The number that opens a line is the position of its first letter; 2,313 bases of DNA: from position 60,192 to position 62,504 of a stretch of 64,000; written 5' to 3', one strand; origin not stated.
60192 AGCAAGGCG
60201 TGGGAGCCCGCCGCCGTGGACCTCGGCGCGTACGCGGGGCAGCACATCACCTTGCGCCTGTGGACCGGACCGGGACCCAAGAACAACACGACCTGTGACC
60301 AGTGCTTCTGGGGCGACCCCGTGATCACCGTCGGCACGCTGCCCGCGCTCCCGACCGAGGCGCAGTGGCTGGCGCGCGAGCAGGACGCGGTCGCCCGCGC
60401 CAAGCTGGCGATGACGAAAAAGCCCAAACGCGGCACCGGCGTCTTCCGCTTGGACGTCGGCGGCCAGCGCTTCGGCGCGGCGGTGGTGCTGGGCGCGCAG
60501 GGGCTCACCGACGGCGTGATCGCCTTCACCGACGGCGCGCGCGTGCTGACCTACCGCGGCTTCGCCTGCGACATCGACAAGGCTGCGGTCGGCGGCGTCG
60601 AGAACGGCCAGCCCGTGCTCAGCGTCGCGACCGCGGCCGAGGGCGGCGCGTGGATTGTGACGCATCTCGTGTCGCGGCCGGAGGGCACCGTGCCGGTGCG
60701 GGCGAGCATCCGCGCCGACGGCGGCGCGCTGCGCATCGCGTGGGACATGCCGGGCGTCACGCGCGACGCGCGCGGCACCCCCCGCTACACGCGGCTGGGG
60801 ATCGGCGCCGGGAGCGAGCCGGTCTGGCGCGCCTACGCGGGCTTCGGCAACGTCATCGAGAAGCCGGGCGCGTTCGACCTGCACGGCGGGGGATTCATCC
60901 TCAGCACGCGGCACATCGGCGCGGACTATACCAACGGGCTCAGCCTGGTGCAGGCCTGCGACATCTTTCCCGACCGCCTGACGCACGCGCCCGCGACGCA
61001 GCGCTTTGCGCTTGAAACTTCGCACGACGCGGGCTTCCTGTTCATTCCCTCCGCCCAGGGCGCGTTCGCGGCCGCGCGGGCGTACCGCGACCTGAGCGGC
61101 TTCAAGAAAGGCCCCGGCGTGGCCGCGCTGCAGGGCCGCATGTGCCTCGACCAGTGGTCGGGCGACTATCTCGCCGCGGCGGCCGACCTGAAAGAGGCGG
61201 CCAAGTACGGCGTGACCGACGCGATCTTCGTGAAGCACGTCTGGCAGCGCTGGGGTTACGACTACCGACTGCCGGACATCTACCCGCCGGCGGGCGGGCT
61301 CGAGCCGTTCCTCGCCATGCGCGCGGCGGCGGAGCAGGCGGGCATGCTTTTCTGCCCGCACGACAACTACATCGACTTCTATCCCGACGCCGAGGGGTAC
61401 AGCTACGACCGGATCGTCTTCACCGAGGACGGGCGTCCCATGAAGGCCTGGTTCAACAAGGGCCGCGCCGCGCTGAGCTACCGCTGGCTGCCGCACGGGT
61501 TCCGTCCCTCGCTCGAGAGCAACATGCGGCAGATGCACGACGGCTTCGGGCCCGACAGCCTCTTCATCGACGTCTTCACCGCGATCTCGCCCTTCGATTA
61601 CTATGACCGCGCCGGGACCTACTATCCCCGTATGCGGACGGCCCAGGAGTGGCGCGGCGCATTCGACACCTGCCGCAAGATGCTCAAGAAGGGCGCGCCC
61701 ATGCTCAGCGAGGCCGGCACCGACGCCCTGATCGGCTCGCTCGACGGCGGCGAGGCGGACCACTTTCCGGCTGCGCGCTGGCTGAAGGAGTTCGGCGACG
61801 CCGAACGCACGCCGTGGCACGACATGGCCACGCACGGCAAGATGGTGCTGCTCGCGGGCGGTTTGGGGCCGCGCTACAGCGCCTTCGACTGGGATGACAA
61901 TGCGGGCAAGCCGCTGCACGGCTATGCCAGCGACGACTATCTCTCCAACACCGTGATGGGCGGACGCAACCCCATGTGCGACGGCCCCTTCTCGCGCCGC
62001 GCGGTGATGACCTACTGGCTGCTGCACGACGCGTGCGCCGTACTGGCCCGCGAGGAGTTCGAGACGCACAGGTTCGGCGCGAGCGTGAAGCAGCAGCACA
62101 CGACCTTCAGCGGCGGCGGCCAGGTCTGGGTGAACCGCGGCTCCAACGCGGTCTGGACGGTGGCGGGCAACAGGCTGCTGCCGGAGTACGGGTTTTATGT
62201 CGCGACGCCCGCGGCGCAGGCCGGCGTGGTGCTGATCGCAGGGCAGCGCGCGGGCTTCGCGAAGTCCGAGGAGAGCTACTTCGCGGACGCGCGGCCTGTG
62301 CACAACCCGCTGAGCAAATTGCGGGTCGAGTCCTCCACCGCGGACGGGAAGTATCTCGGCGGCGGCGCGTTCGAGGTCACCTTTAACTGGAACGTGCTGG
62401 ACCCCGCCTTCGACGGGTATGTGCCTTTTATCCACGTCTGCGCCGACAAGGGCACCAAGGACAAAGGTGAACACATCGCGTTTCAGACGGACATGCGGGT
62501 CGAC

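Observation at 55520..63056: Tandem paralogous ~1,240-aa secreted NPCBM-domain proteins with an unassigned catalytic-like region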

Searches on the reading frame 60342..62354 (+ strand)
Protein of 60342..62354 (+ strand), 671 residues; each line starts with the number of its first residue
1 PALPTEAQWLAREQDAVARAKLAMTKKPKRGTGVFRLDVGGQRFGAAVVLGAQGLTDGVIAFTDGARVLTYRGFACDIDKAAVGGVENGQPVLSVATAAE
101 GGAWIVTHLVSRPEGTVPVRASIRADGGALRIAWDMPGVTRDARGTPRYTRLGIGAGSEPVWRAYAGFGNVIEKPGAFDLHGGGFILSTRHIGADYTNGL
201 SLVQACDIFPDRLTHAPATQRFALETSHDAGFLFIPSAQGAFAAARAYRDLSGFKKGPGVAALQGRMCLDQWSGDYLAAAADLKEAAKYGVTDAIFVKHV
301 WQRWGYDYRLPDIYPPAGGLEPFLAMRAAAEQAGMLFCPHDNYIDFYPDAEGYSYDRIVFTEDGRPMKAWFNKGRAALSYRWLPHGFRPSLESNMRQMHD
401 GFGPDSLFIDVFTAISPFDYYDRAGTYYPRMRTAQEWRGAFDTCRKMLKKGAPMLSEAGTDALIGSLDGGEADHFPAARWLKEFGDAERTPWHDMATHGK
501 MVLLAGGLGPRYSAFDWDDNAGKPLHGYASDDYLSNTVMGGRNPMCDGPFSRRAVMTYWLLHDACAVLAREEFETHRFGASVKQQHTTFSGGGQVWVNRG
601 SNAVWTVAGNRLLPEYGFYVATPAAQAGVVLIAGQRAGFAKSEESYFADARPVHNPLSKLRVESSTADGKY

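Call 15: search_solved_structures(query=A1, max_evalue=10, show_alignments=3)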
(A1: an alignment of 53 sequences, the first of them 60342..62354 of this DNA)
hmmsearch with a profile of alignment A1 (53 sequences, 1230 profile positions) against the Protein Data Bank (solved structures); distinct sequences matched with E-value up to 10: 5.
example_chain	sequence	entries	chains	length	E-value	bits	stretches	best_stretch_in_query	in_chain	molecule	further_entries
5wzn_A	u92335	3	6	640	2.3e-07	32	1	630-744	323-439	Alpha-N-acetylgalactosaminidase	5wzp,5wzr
5wzq_A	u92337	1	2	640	1.7e-05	25.9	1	630-744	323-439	Alpha-N-acetylgalactosaminidase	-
8rzg_A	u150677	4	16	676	0.045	14.5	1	896-952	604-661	Conserved hypothetical periplasmic protein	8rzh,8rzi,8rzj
8rzk_A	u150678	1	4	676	0.045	14.5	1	896-952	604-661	Conserved hypothetical periplasmic protein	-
5opq_A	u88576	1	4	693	0.047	14.4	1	896-952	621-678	3,6-anhydro-D-galactosidase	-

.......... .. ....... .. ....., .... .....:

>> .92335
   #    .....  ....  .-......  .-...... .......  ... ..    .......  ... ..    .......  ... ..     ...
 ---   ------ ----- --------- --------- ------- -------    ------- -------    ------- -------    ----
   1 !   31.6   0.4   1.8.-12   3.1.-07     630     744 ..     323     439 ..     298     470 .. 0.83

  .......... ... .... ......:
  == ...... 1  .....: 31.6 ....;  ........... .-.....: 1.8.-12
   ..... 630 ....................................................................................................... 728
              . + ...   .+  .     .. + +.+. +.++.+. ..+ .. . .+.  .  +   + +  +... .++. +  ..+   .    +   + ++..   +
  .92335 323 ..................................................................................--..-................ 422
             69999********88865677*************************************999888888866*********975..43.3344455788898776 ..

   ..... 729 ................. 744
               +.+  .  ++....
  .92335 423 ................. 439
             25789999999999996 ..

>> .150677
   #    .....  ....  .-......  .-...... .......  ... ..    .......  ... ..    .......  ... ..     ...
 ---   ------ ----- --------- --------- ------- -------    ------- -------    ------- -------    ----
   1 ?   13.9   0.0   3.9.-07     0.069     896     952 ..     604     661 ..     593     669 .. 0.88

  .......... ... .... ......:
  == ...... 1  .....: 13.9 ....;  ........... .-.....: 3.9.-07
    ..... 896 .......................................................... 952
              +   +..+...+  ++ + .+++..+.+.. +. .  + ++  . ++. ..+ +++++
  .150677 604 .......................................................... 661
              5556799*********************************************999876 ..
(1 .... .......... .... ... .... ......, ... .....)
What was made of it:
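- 62058..62291 (+): B residues ~912-989: C-terminal beta-sandwich of the GH129-like module. Weak profile hits to the same domain of ZgGH129 (call 15).
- On CAZy GH129: There is no significant match to the ZgGH129 barrel (call 15).
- Closest known: ZgGH129 / DagB, alpha-1,3-. Same: Weak profile hits to its C-terminal domain (call 15).
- Closest known: ZgGH129 / DagB, alpha-1,3-. Different: No significant sequence similarity in the barrel (call 15).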

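Call 23: predict_structure(alignment_id=A1)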
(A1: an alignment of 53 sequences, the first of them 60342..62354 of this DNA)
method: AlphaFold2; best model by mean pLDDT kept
length: 671 residues; sequences in the alignment: 53
mean_pLDDT: 91.8   pTM: 0.92
mean pLDDT of the five models: 91.8, 90.6, 90.5, 89.8, 88.7
residues with pLDDT >= 90: 519; 70-90: 115; 50-70: 33; < 50: 4
segments of 3 or more residues with pLDDT < 50: none
pLDDT, mean of each block of 10 residues (from residue 1): 90 98 94 95 97 96 98 96 87 96 96 95 97 97 96 98 93 97 91 98 97 97 97 98 97 95 96 94 97 96 75 87 98 97 84 91 92 76 91 92 94 89 96 95 93 90 94 86 94 95 89 73 75 95 93 94 97 96 97 96 88 95 96 88 88 55 56 47
secondary structure, 60 per line:
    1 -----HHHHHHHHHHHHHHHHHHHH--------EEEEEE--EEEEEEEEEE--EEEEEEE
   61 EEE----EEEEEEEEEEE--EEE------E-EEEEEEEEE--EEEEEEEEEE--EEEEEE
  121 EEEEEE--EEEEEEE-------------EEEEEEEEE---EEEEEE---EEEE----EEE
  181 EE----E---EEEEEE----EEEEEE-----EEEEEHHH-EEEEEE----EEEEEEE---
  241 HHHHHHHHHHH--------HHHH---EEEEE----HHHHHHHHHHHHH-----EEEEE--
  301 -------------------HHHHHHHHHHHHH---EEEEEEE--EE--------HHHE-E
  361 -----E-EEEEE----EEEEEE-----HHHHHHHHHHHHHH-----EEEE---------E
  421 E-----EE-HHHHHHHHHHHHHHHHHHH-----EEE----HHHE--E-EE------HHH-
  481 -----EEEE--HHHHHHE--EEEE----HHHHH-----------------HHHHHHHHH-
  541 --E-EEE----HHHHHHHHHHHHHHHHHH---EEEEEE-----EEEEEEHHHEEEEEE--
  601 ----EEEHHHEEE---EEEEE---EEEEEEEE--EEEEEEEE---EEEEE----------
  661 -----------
elements in order: H6-25 E34-39 E42-51 E54-63 E68-78 E81-83 E92-100 E103-112 E115-126 E129-135 E149-157 E161-166 E170-173 E178-182 E191-196 E201-206 E212-216 E221-226 E231-237 H241-251 H260-263 E267-271 H276-288 E294-298 H320-332 E336-342 E368-372 E377-382 H388-401 E407-410 H430-448 E454-456 E486-489 H492-497 E501-504 H509-513 H531-539 E545-547 H552-569 E573-578 E584-589 E593-598 E605-607 E611-613 E617-621 E625-632 E635-642 E646-650
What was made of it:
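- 61710..61712 (+): B Glu796 (LSEAG motif), the predicted general acid/base, just after barrel strand 5. Strand position from call 23.
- On CAZy GH129: AF2 model in call 23. The residue lies just after barrel strand 5 (call 23).
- The AF2 model has pLDDT 91.8 and pTM 0.92 (call 23).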

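Call 26: fold_search(model_id=the predicted structure, library=pdb)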
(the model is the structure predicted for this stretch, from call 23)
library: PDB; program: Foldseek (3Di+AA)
matches with E <= 10: 1661; with E <= 0.001: 495
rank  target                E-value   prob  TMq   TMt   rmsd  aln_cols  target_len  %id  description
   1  5wzp_A                9.8e-26  1.00  0.64  0.71   5.4       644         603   14  Alpha-N-acetylgalactosaminidase NagBb from Bifidobacterium bifidum - ligand free (released 2017-06-07)
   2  5wzr_A                2.6e-25  1.00  0.64  0.68   5.4       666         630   14  Alpha-N-acetylgalactosaminidase NagBb from Bifidobacterium bifidum - Gal-NHAc-DNJ complex (released 2017-06-07)
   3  5wzq_B                2.9e-25  1.00  0.64  0.69   5.2       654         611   13  Alpha-N-acetylgalactosaminidase NagBb from Bifidobacterium bifidum - quadruple mutant (released 2017-06-07)
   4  5wzn_A                6.0e-25  1.00  0.63  0.67   5.5       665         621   14  Alpha-N-acetylgalactosaminidase NagBb from Bifidobacterium bifidum - GalNAc complex (released 2017-06-07)
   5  5wzp_B                1.7e-24  1.00  0.64  0.71   5.3       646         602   13  Alpha-N-acetylgalactosaminidase NagBb from Bifidobacterium bifidum - ligand free (released 2017-06-07)
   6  5opq_D                2.0e-24  1.00  0.61  0.62   6.6       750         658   14  A 3,6-anhydro-D-galactosidase produced by Zobellia galactanivorans. This is an exo-lytic enzyme that hydrolyzes termin (released 2017-11-29)
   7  5opq_A                2.6e-24  1.00  0.60  0.61   6.8       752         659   14  A 3,6-anhydro-D-galactosidase produced by Zobellia galactanivorans. This is an exo-lytic enzyme that hydrolyzes termin (released 2017-11-29)
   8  5wzq_A                2.8e-24  1.00  0.65  0.70   5.2       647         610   13  Alpha-N-acetylgalactosaminidase NagBb from Bifidobacterium bifidum - quadruple mutant (released 2017-06-07)
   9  5wzn_B                2.8e-24  1.00  0.64  0.69   5.4       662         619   14  Alpha-N-acetylgalactosaminidase NagBb from Bifidobacterium bifidum - GalNAc complex (released 2017-06-07)
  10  8rzk_A                8.1e-24  1.00  0.61  0.62   6.6       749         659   14  The Michaelis complex of ZgGH129 D486N from Zobellia galactanivorans with neo-b/k-oligo-carrageenan tetrasaccharide (b (released 2024-07-31)
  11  5wzr_B                1.0e-23  1.00  0.65  0.68   5.0       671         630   14  Alpha-N-acetylgalactosaminidase NagBb from Bifidobacterium bifidum - Gal-NHAc-DNJ complex (released 2017-06-07)
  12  6qev_B                2.5e-18  1.00  0.48  0.28   9.6       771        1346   11  EngBF DARPin Fusion 4b B6 (released 2019-11-06)
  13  6sh9_B                7.8e-18  1.00  0.47  0.27  10.0       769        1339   11  EngBF DARPin Fusion 4b D12 (released 2019-11-06)
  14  5a58_A                8.2e-18  1.00  0.48  0.32  10.2       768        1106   11  The structure of GH101 D764N mutant from Streptococcus pneumoniae TIGR4 in complex with serinyl T-antigen (released 2015-09-02)
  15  5a56_A                1.7e-17  1.00  0.48  0.32   9.5       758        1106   11  The structure of GH101 from Streptococcus pneumoniae TIGR4 in complex with 1-O-methyl-T-antigen (released 2015-09-02)
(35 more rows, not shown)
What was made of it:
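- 60441..61052 (+): B residues ~373-576: N-terminal beta-sandwich of the GH129-like catalytic module. Aligned with the GH129 N-terminal domain in the full-length Foldseek matches (call 26).
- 62058..62291 (+): Calls 23, 26.
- On CAZy GH129: Full-length Foldseek alignments to NagBb and ZgGH129 (644-750 columns, TM 0.61-0.71) in call 26. Identity is 13-14% (call 26).
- On CAZy GH101: The Foldseek similarity is real but weaker than to GH129 (E about 1e-17, TM 0.45-0.50; call 26).
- Closest known: ZgGH129 / DagB, alpha-1,3-. Same: Second-best structural match (E 2e-24, TM 0.61; call 26).
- Closest known: GH101 endo-alpha-N-acetylgalactosaminidases. Same: Foldseek E about 1e-17 to 1e-18 (call 26). 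A retaining Asp/Glu pair lies on adjacent barrel strands (D764/E796 in SpGH101, per the PDB entry titles in call 26).
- Foldseek's top hits are GH129 NagBb (E 9.8e-26, TM 0.64/0.71, 644 aligned columns) and ZgGH129 (2e-24), then GH101 (about 1e-17), then GH31, GH97 and GH36 (call 26). GH129 enzymes are the best structural matches (call 26).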

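Call 47: find_related_loci(query=A1, collection=genome_contigs, flank=10000)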
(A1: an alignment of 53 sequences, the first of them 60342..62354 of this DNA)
Query A1 (671 aa) in genome_contigs; peptide patterns used: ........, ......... (x = any residue, [..] = any of these).
582 stretches matched a pattern; 578 encode a relative of the query (tblastn E <= 1e-3); the best 80 are kept; 78 distinct loci.
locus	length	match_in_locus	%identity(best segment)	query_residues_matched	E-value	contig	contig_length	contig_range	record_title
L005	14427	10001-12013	88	1-671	0e+0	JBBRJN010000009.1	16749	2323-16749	MAG: Kiritimatiellia bacterium isolate Co_metawrap_2871 Cmw_2871_k141_8255199_length_16749_cov_8.0000, whole genome shot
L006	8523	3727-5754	80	1-671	0e+0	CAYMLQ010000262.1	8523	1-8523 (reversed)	MAG TPA_asm: uncultured Lentisphaeraceae bacterium isolate SRP272421_co3_474 genome assembly, contig: NODE_27473_length_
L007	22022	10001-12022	80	1-671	0e+0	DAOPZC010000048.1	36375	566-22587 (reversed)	MAG TPA_asm: Kiritimatiellia bacterium isolate AMR_MDS_1298 NODE_1053_length_36375_cov_18.775413, whole genome shotgun s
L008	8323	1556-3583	81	1-671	0e+0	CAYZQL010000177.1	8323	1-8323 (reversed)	MAG TPA_asm: uncultured Lentisphaeraceae bacterium isolate SRP192927_co1_1047 genome assembly, contig: NODE_22279_length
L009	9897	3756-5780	79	1-671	0e+0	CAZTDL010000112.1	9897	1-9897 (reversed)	MAG TPA_asm: uncultured Lentisphaeraceae bacterium isolate SRP118108_co1_15 genome assembly, contig: NODE_6882_length_98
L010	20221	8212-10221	80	1-671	0e+0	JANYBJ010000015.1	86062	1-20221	MAG: bacterium isolate GL140_5_metabat_74_sub GL140_5_k141_842225, whole genome shotgun sequence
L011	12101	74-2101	78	1-671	0e+0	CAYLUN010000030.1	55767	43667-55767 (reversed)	MAG TPA_asm: uncultured Lentisphaeraceae bacterium isolate SRP272421_co4_436 genome assembly, contig: NODE_839_length_55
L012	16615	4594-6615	74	1-671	0e+0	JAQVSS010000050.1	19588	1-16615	MAG: Kiritimatiellae bacterium isolate STF1_28 NODE_6914_length_19588_cov_4.855814_Sandtown_F1, whole genome shotgun seq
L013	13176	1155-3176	81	1-671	0e+0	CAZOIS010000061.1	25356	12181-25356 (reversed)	MAG TPA_asm: uncultured Lentisphaeraceae bacterium isolate SRP220891_co1_81 genome assembly, contig: NODE_3731_length_25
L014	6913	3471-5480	73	1-671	0e+0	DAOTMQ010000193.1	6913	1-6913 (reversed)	MAG TPA_asm: Kiritimatiellia bacterium isolate AMR_MDS_2917 NODE_10468_length_6913_cov_10.983669, whole genome shotgun s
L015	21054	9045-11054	73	1-671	0e+0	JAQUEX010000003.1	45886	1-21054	MAG: Kiritimatiellae bacterium isolate STCSWMC_188 NODE_1519_length_45886_cov_15.292336_ST_CSWMC, whole genome shotgun s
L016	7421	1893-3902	73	1-671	0e+0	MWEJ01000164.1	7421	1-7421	MAG: Verrucomicrobia bacterium ADurb.Bin070 BWX70_contig000164, whole genome shotgun sequence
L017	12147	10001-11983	71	1-661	0e+0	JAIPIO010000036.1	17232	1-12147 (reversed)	MAG: Kiritimatiellales bacterium isolate Tobar13.5m-G79 Tobar13-5m-C3753, whole genome shotgun sequence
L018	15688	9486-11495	72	1-671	0e+0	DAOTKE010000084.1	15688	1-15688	MAG TPA_asm: Kiritimatiellia bacterium isolate AMR_MDS_2981 NODE_4181_length_15688_cov_14.168234, whole genome shotgun s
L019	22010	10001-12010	73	1-671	0e+0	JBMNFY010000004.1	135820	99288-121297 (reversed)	MAG: Kiritimatiellia bacterium isolate SBF912LR0HQ0162 contig_15956, whole genome shotgun sequence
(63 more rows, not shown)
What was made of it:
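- Closest known: ZgGH129 / DagB, alpha-1,3-. Different: Its source is marine and carrageenan-specific, whereas this family is mostly in non-marine anaerobes (call 47).
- Many members come from rumen and gut MAGs (call 47). Cross-phylum conservation of the core is unusually high, at 50-56% (call 47).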

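Call 55: search_protein_representatives(protein=window:60342-62354:+)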
Query: 671 residues. Proteins with E-value up to 0.001 (for the whole library): 676; up to 1e-10: 427; up to 1e-30: 192. The best 150 are listed.
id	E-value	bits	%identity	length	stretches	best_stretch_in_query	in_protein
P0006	0.0e+00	1292.7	82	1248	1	1-671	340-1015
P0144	1.1e-272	922.9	66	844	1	69-671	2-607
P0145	2.4e-251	852.3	58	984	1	4-657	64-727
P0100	2.8e-251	852.1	58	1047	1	3-655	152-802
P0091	1.8e-241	819.7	57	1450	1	5-658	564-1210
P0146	2.4e-222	756.4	55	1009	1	32-653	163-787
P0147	2.2e-221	753.2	56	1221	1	34-666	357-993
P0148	1.3e-216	737.5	57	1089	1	51-653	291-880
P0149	1.4e-216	737.3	54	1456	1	12-657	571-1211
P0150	2.2e-215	733.4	57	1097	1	39-665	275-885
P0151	4.9e-208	709.1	52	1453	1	7-652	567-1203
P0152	1.0e-207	708.1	54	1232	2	119-664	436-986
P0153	4.5e-205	699.3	52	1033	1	34-655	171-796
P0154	1.7e-198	677.6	54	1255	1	34-663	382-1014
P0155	7.4e-198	675.5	52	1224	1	8-654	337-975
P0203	2.9e-109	382.7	39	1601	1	34-629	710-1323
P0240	1.5e-83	297.7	35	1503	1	33-622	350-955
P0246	6.5e-80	285.7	37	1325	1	151-652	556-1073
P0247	1.4e-79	284.5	35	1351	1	25-634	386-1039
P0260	8.8e-73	262.1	35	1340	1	49-604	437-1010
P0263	1.9e-69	251.0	36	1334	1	153-630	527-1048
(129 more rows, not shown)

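Call 71: search_protein_families(library=pfam, proteins=[P0203, P0240, P0247, P0260, P0263, P0246], max_evalue=0.001)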
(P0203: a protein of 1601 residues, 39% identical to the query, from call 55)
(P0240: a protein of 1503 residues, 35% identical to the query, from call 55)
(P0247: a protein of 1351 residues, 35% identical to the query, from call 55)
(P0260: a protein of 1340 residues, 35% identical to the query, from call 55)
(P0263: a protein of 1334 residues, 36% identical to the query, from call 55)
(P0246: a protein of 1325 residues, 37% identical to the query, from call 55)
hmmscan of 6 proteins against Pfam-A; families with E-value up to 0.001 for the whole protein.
P0203 (1601 aa): 1 family
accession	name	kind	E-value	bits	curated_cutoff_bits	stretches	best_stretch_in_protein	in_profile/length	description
PF18952.6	DUF5696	-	7.1e-05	21.9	25.6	1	967-1038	278-349/612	Family of unknown function (DUF5696)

P0240 (1503 aa): 2 families
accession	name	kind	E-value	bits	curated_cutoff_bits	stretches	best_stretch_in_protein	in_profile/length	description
PF18952.6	DUF5696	-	9e-06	24.9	25.6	1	600-681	269-350/612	Family of unknown function (DUF5696)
PF19773.5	DUF6259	-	1.2e-05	25.1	28.7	1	591-665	54-125/300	Domain of unknown function (DUF6259)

P0247 (1351 aa): 1 family
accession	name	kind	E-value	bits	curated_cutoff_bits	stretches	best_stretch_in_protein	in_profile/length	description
PF18952.6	DUF5696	-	1.4e-05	24.2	25.6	1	658-833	269-448/612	Family of unknown function (DUF5696)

P0260 (1340 aa): 2 families
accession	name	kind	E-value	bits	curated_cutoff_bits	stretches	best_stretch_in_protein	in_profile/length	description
PF18952.6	DUF5696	-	3.2e-08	33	25.6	1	666-839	268-444/612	Family of unknown function (DUF5696)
PF12905.13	Glyco_hydro_101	-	0.00013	21.9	25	1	685-810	62-181/272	Endo-alpha-N-acetylgalactosaminidase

P0263 (1334 aa): 1 family
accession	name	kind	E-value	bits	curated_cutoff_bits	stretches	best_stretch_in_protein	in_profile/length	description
PF18952.6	DUF5696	-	1.4e-07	30.8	25.6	1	678-842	277-444/612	Family of unknown function (DUF5696)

P0246 (1325 aa): 1 family
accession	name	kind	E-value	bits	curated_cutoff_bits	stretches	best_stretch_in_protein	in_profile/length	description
PF18952.6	DUF5696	-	4.5e-08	32.5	25.6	1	689-861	273-449/612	Family of unknown function (DUF5696)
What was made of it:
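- On Pfam DUF6259 / DUF5696: Some relatives 35-37% identical to B do pass DUF5696 (P0260, P0263, P0246; call 71).
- Closest known: Pfam DUF6259. Same: Distant relatives of this family pass the DUF5696 threshold (31-33 bits against 25.6; call 71).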

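Call 72: search_dna_similar(query=window:60342-62354:+, collection=plasmids, mode=protein, max_evalue=0.001, max_rows=15)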
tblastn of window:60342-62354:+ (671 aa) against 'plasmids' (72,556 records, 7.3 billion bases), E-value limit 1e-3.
No match.
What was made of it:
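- Tried and rejected: tblastn against the plasmid collection found no homologue (call 72).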

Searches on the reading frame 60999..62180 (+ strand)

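Call 64: search_protein_families(library=pfam, proteins=[window:60999-62180:+], max_evalue=10)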
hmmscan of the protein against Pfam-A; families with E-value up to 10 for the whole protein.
window:60999-62180:+ (394 aa): 3 families
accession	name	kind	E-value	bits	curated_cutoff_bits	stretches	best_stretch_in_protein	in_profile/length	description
PF19773.5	DUF6259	-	0.00029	20.5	28.7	1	63-203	66-212/300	Domain of unknown function (DUF6259)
PF07020.16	Orthopox_C10L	-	0.044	14.9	25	0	15-73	19-73/83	Orthopoxvirus C10L protein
PF18952.6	DUF5696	-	0.12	11.3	25.6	1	65-144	274-357/612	Family of unknown function (DUF5696)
